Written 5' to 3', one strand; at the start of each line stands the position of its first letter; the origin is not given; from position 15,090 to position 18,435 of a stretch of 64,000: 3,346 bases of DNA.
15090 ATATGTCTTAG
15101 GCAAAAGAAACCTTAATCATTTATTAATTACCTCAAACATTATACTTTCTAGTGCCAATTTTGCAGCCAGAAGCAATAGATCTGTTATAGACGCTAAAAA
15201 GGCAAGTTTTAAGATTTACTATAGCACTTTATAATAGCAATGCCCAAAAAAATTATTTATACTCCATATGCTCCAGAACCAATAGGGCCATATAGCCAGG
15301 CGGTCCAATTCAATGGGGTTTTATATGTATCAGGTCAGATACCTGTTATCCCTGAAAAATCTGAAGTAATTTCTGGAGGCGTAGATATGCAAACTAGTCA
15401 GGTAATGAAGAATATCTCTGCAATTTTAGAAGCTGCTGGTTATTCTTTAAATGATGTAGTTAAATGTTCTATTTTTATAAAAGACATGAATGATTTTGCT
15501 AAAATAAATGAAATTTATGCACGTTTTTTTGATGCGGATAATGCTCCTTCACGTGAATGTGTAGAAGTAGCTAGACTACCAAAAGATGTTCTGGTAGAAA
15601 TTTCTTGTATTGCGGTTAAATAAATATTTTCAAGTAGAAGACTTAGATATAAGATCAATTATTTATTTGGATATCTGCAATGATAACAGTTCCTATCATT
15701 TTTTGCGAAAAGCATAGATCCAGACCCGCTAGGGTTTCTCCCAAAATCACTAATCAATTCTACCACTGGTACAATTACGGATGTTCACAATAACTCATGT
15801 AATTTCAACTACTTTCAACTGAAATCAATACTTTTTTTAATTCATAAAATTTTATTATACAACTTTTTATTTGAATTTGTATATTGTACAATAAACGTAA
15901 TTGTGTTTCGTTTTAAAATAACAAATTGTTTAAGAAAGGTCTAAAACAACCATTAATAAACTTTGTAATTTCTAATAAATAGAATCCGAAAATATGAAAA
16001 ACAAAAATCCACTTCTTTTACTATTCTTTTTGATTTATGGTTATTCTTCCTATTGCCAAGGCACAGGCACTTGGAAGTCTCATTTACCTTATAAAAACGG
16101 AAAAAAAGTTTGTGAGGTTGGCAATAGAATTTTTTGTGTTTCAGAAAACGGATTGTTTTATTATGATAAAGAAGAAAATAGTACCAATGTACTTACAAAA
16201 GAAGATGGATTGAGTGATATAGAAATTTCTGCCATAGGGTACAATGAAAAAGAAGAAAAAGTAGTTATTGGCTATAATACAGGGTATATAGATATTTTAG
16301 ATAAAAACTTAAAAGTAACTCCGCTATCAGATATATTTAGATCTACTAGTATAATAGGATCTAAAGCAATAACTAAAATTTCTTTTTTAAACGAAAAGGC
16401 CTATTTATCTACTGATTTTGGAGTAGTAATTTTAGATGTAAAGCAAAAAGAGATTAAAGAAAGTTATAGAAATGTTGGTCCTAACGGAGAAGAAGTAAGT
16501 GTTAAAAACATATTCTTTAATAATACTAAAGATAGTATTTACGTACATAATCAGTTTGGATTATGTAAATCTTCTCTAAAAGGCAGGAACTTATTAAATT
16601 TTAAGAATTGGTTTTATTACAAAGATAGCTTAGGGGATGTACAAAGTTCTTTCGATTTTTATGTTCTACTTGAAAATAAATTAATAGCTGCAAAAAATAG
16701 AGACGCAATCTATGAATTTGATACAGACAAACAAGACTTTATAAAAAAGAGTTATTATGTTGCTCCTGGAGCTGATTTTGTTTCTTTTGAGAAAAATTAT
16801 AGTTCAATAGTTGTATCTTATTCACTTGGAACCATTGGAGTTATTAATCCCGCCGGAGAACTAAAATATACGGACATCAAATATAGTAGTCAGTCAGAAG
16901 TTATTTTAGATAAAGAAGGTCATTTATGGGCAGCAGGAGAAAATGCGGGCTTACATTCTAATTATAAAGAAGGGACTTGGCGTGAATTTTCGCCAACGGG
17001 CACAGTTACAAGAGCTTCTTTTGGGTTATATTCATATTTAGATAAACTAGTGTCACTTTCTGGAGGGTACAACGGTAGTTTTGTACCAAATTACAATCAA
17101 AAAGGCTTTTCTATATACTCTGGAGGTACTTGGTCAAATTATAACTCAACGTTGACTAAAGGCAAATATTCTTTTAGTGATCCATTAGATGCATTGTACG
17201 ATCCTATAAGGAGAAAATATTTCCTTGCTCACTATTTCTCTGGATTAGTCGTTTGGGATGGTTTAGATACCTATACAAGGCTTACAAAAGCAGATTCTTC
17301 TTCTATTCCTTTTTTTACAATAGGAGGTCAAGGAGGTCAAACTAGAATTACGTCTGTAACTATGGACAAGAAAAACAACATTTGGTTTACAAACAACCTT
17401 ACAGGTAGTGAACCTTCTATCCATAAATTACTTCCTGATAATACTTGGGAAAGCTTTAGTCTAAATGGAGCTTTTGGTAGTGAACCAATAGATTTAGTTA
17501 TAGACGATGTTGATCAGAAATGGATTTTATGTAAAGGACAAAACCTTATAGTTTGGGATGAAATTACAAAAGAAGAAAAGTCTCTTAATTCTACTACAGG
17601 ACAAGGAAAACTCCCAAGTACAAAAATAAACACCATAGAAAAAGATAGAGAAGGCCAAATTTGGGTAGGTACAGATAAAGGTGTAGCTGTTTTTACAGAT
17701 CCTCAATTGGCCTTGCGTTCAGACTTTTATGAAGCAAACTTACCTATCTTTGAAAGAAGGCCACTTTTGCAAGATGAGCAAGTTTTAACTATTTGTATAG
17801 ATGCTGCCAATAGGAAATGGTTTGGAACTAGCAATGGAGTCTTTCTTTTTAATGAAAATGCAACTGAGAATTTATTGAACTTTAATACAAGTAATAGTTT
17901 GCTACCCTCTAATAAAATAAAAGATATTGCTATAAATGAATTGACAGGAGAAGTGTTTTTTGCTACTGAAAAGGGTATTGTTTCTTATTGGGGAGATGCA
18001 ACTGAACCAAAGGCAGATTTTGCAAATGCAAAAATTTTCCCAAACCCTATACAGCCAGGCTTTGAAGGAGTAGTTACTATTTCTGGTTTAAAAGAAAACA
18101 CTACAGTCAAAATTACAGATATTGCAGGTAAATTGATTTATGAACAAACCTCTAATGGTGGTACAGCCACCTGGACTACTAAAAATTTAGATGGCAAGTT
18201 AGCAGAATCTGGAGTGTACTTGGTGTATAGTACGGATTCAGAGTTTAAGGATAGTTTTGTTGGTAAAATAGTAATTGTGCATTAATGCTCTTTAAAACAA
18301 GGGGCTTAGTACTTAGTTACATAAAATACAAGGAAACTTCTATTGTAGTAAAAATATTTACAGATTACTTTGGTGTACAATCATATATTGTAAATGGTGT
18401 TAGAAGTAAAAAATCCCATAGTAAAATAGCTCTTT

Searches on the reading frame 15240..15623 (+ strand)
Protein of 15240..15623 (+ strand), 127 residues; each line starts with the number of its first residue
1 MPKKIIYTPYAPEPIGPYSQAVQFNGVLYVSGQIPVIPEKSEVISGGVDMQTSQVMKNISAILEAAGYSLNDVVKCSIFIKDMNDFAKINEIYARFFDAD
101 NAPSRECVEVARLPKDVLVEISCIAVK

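Call 20: find_encoding_contigs(protein=window:15240-15623:+, flank=3000, max_places=10)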
Protein window:15240-15623:+ (127 aa): 9 contigs read that carry it; 5 places shown.
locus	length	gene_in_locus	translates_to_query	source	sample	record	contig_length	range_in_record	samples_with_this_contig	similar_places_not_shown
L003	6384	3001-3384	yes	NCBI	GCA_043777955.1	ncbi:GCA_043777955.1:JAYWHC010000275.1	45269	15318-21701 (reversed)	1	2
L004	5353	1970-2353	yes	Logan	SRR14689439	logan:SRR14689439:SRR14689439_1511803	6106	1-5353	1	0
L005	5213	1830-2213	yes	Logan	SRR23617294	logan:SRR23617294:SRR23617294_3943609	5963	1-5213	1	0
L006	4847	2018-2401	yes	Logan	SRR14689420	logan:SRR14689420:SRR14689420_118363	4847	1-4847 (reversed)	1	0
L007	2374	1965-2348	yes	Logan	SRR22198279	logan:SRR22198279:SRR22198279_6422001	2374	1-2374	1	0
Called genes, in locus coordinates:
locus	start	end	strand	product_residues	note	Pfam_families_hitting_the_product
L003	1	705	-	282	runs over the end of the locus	PF02569:Pantoate_ligase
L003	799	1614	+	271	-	PF08323:Glyco_transf_5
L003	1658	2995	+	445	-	-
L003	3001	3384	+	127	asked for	PF01042:Ribonuc_L-PSP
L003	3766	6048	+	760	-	PF21544:PorZ_N_b_propeller, PF23775:Beta-prop_RIG_2nd (weak), PF07494:Reg_prop (faint), PF18962:Por_Secre_tail (weak)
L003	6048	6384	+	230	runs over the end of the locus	PF11967:RecO_N, PF02565:RecO_C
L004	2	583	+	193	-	?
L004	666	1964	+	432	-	-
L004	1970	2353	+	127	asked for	PF01042:Ribonuc_L-PSP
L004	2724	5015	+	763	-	PF21544:PorZ_N_b_propeller, PF23775:Beta-prop_RIG_2nd (weak), PF07494:Reg_prop (faint), PF18962:Por_Secre_tail (weak)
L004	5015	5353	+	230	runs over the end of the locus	PF11967:RecO_N, PF02565:RecO_C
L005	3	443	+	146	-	?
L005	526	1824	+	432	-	-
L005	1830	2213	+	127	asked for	PF01042:Ribonuc_L-PSP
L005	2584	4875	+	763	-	PF21544:PorZ_N_b_propeller, PF23775:Beta-prop_RIG_2nd (weak), PF07494:Reg_prop (faint), PF18962:Por_Secre_tail (weak)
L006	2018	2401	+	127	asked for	PF01042:Ribonuc_L-PSP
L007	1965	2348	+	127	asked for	PF01042:Ribonuc_L-PSP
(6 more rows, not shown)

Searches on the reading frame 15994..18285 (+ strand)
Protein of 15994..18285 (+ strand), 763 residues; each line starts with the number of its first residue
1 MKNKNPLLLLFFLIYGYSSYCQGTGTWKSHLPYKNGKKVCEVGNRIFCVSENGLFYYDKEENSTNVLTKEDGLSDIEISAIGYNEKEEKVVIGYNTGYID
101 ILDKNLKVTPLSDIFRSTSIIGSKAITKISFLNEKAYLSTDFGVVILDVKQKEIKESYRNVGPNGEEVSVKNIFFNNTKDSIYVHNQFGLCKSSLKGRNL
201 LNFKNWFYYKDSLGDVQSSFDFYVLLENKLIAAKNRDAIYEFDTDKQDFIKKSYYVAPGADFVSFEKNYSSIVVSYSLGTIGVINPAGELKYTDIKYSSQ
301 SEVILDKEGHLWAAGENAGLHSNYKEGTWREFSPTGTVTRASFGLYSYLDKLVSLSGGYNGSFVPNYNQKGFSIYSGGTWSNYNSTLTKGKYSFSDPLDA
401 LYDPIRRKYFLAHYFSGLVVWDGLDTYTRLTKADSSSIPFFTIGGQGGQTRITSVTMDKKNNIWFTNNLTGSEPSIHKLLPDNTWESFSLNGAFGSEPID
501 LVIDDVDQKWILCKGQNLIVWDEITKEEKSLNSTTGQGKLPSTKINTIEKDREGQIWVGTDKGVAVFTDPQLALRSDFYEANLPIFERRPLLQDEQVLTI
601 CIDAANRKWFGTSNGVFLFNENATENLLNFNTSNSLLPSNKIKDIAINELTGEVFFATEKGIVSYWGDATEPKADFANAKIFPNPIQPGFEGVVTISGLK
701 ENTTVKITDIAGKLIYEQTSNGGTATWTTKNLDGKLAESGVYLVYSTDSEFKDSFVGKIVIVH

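Call 28: find_homologous_proteins(query=window:15994-18285:+, max_evalue=1e-30)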
Query window:15994-18285:+ (763 aa): 78 proteins with E <= 1e-30 among 8000 candidates.
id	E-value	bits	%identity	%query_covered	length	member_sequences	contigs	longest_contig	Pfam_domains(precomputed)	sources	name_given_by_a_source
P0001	0.0e+0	1646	94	100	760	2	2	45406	PF23775.2,PF07494.18,PF18962.8,PF21544.4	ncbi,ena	-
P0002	0.0e+0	1046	60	100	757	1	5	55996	PF07494.18,PF21544.4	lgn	-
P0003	6.6e-296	1002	58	100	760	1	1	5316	PF23775.2,PF07494.18,PF18962.8,PF21544.4,PF08450.19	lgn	-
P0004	8.4e-291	985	59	97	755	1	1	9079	PF07494.18,PF18962.8,PF21544.4,PF08450.19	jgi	jgi:ligand-binding sensor domain-containing protein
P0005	3.1e-279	947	57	97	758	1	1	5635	PF07494.18,PF18962.8,PF24807.2,PF21544.4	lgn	-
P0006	2.1e-276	938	55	99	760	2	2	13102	PF07494.18,PF18962.8,PF21544.4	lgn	-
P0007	2.0e-253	862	52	99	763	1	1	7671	PF23775.2,PF07494.18,PF18962.8,PF21544.4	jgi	jgi:hypothetical protein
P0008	8.9e-224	764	48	100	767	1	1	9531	PF07494.18,PF18962.8,PF24807.2,PF21544.4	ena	-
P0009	2.7e-211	722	46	97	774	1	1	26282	PF07494.18,PF18962.8,PF21544.4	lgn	-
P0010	4.1e-179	616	42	100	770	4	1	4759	PF07494.18,PF18962.8,PF21544.4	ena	-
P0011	2.2e-150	521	37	97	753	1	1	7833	PF07494.18,PF18962.8,PF21544.4,PF08450.19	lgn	-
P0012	7.3e-141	489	36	99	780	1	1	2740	PF07494.18,PF21544.4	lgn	-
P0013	1.7e-137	478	35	99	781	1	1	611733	PF07494.18,PF21544.4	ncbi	ncbi:type IX secretion system anionic LPS delivery protein PorZ [Pontibacter sp. CAU 1760]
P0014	5.3e-135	470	37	98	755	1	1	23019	PF07494.18,PF18962.8,PF21544.4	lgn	-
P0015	2.1e-134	468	35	98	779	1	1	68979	PF07494.18,PF21544.4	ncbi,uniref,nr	ncbi:T9SS type A sorting domain-containing protein [Pontibacter sp. E15-1]|uniref:type IX secretion 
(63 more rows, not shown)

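Call 29: find_encoding_contigs(protein=P0002, flank=10000, max_places=10)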
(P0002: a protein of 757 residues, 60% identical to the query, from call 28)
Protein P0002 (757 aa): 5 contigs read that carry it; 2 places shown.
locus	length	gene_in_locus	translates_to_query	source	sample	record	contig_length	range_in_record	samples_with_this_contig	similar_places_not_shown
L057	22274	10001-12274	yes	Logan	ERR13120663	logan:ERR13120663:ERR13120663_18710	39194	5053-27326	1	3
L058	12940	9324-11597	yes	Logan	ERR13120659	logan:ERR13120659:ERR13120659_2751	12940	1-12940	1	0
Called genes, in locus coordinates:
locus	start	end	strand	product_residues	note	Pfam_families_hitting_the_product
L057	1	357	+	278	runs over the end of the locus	PF01040:UbiA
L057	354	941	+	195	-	PF00551:Formyl_trans_N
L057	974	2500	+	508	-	PF02142:MGS, PF01808:AICARFT_IMPCHas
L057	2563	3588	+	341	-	PF00022:Actin (faint), PF06723:MreB_Mbl, PF00012:HSP70, PF14450:FtsA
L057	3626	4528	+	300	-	PF04085:MreC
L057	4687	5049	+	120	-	-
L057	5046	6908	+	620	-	PF03717:PBP_dimer, PF00905:Transpeptidase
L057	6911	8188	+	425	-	PF01098:FTSW_RODA_SPOVE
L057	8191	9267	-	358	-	-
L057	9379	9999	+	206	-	PF00265:TK, PF13173:AAA_14 (faint)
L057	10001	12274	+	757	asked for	PF07494:Reg_prop (faint), PF21544:PorZ_N_b_propeller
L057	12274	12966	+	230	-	PF11967:RecO_N, PF02565:RecO_C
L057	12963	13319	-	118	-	-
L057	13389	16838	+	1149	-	PF25778:DUF7948, PF00801:PKD (weak), PF18911:PKD_4, PF13585:CHU_C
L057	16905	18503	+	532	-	PF12801:Fer4_5 (weak), PF13237:Fer4_10 (weak), PF12837:Fer4_6 (faint), PF12838:Fer4_7 (weak), PF13187:Fer4_9 (weak), PF14697:Fer4_21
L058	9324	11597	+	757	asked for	PF07494:Reg_prop (faint), PF21544:PorZ_N_b_propeller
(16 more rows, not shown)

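Call 30: find_encoding_contigs(protein=P0001, flank=10000, max_places=10)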
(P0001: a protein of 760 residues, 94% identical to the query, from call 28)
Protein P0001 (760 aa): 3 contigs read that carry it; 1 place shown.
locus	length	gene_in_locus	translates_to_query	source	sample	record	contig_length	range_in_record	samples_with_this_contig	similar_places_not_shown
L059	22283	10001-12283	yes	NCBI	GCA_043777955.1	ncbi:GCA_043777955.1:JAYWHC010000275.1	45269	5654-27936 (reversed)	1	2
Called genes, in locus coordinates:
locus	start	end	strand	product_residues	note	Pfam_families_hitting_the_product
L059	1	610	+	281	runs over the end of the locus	PF01479:S4, PF00849:PseudoU_synth_2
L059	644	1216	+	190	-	-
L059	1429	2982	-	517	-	PF00575:S1 (faint), PF10150:RNase_E_G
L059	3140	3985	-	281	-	PF14559:TPR_19 (faint)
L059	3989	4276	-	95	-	PF00216:Bac_DNA_binding, PF18291:HU-HIG (weak)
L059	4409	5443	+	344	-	PF00730:HhH-GPD, PF00633:HHH (weak), PF14815:NUDIX_4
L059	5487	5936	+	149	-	PF00436:SSB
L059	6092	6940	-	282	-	PF02569:Pantoate_ligase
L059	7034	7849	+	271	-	PF08323:Glyco_transf_5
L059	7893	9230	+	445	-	-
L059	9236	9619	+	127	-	PF01042:Ribonuc_L-PSP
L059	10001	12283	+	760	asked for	PF21544:PorZ_N_b_propeller, PF23775:Beta-prop_RIG_2nd (weak), PF07494:Reg_prop (faint), PF18962:Por_Secre_tail (weak)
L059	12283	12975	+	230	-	PF11967:RecO_N, PF02565:RecO_C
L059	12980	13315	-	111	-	-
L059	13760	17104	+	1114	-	PF25778:DUF7948, PF00801:PKD, PF18911:PKD_4, PF13585:CHU_C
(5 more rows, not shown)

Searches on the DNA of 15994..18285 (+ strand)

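Call 63: search_rna_families(sources=[L059, L060, L063, L057], threshold=gathering)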
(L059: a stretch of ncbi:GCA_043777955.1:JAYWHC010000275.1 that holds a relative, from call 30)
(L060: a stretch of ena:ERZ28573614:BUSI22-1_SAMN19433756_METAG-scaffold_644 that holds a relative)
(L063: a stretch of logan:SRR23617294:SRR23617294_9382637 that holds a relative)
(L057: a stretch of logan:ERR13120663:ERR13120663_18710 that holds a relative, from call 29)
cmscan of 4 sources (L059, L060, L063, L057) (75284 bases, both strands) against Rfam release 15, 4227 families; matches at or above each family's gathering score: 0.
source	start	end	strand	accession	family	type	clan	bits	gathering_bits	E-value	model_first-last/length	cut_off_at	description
